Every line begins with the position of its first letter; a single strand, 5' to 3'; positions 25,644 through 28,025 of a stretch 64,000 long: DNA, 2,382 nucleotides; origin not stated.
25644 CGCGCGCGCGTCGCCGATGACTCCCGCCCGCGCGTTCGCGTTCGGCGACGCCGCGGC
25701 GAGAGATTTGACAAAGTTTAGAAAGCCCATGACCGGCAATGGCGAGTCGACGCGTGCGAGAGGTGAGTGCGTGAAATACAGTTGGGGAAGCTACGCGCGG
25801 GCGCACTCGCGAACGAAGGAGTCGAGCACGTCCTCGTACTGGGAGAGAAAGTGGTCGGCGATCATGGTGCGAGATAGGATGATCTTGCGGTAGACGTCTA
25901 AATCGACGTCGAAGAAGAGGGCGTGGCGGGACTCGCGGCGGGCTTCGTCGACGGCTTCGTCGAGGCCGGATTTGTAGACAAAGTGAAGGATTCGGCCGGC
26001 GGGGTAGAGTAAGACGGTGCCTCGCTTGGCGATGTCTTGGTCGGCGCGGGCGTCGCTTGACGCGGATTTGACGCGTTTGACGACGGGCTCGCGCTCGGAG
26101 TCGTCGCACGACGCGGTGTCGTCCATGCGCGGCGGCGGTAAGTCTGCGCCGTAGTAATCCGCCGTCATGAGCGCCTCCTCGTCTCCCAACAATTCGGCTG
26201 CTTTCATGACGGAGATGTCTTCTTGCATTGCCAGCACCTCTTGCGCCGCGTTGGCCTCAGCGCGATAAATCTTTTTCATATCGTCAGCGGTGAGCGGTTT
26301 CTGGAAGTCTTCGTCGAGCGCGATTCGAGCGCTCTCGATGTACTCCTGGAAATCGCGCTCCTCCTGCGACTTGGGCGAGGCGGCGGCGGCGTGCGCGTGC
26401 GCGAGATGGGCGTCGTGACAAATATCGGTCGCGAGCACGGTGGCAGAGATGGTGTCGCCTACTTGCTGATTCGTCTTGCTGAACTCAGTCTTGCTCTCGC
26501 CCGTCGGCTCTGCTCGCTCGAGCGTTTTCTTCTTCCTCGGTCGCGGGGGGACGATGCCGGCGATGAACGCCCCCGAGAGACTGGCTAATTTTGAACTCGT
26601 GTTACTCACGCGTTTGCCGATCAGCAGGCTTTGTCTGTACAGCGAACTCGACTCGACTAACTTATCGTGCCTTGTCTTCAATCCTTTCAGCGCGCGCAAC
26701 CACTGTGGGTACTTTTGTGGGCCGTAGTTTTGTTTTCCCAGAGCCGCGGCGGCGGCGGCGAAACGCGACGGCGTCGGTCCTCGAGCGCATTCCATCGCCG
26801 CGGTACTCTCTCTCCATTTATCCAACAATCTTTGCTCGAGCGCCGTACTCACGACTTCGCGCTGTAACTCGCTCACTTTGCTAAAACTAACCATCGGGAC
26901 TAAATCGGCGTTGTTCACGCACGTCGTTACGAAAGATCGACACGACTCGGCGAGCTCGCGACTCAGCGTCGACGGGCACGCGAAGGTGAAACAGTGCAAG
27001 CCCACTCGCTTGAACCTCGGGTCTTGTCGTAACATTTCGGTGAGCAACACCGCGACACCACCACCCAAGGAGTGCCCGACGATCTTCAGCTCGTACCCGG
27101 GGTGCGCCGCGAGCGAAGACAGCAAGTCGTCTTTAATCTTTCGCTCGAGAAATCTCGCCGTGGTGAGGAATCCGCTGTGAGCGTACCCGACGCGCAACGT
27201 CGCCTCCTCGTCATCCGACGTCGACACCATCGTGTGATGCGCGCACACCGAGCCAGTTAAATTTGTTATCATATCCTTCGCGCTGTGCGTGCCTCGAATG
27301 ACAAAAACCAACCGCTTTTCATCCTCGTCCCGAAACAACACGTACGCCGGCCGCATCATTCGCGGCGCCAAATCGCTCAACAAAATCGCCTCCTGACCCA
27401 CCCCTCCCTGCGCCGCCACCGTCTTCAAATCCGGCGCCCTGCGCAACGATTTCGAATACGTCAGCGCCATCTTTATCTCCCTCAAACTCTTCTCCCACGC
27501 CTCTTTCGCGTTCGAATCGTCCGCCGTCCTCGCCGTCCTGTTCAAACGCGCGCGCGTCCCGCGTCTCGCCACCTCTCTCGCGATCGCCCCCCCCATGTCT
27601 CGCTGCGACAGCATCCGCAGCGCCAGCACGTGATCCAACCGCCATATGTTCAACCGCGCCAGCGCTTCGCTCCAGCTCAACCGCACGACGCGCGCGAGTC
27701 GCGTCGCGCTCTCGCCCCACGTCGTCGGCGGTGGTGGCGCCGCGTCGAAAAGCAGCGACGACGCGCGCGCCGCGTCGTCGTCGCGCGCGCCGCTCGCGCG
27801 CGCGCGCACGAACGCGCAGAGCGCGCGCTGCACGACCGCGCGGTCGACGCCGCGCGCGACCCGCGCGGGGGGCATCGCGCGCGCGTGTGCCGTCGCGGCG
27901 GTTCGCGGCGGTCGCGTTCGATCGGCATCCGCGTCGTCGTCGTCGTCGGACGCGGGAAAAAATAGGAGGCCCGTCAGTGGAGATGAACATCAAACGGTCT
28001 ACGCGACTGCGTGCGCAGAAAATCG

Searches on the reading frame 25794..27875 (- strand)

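Call 45: search_protein_families(library=pfam, proteins=[window:25794-27875:-], max_evalue=0.001)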
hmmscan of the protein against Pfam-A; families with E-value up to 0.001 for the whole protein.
window:25794-27875:- (694 aa): 1 family
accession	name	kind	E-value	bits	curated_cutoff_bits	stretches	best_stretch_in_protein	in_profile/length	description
PF01764.32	Lipase_3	-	1.9e-27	96.3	22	1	190-331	1-137/140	Lipase (class 3)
